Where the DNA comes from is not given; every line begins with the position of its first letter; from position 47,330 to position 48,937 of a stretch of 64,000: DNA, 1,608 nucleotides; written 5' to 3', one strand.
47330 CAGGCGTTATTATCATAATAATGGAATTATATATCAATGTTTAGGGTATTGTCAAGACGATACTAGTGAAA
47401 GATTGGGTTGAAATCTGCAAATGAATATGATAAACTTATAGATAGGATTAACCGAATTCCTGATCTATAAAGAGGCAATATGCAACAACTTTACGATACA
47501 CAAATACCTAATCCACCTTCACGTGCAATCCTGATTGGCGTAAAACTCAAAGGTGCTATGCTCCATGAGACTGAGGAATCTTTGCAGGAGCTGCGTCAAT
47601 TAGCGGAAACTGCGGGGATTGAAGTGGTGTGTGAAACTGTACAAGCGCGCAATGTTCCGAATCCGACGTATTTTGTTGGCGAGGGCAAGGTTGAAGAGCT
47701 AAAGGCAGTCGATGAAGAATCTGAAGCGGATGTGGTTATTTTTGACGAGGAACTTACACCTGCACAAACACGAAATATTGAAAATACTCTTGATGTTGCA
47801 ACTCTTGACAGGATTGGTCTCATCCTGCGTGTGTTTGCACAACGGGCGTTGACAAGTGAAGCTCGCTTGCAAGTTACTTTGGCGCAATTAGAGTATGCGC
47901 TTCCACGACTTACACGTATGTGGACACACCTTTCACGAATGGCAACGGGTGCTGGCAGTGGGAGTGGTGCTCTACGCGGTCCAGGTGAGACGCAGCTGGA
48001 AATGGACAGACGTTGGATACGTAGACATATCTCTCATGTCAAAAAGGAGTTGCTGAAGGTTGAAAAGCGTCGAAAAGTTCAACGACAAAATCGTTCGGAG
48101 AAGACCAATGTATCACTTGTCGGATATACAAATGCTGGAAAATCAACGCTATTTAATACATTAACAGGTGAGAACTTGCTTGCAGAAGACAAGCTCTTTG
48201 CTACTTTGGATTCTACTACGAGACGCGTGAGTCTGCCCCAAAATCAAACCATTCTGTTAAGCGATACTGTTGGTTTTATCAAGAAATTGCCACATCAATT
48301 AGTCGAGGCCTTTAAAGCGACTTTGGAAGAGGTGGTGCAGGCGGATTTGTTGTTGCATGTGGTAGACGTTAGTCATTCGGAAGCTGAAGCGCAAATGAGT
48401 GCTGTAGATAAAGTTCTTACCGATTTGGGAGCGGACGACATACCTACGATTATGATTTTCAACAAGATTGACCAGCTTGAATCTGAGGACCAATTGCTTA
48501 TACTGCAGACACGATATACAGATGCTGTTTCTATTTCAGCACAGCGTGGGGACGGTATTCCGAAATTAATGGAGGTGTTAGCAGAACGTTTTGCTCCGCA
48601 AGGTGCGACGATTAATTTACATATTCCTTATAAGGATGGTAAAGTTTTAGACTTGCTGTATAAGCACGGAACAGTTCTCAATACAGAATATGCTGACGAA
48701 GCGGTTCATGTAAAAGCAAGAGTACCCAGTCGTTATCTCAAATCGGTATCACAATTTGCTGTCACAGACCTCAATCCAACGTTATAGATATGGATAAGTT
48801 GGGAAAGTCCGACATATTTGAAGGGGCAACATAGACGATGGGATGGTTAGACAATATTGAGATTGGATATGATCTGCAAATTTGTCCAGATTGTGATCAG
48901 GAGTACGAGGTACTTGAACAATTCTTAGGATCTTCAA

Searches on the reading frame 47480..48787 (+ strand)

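Call 115: search_protein_families(library=pfam, proteins=[window:47480-48787:+], max_evalue=0.00001)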
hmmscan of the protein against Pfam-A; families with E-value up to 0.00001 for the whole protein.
window:47480-48787:+ (435 aa): 6 families
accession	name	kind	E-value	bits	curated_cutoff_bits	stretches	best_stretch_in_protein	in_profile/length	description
PF13167.11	GTP-bdg_N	-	1.3e-30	106.3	25.4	1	32-120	1-89/89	GTP-binding GTPase N-terminal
PF16360.10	GTP-bdg_M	-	1.8e-28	99.3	29.5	1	122-205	1-79/79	GTP-binding GTPase Middle Region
PF01926.29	MMR_HSR1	-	3.9e-23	82.2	21.9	1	211-329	2-113/113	50S ribosome-binding GTPase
PF03193.22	RsgA_GTPase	-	1.6e-10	41.5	30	0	285-370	18-107/174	RsgA GTPase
PF02421.24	FeoB_N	-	2.4e-07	30.9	27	1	210-364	2-153/156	Ferrous iron transport protein B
PF00009.33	GTP_EFTU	-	7.7e-06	26.1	26.5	0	285-370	90-185/188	Elongation factor Tu GTP binding domain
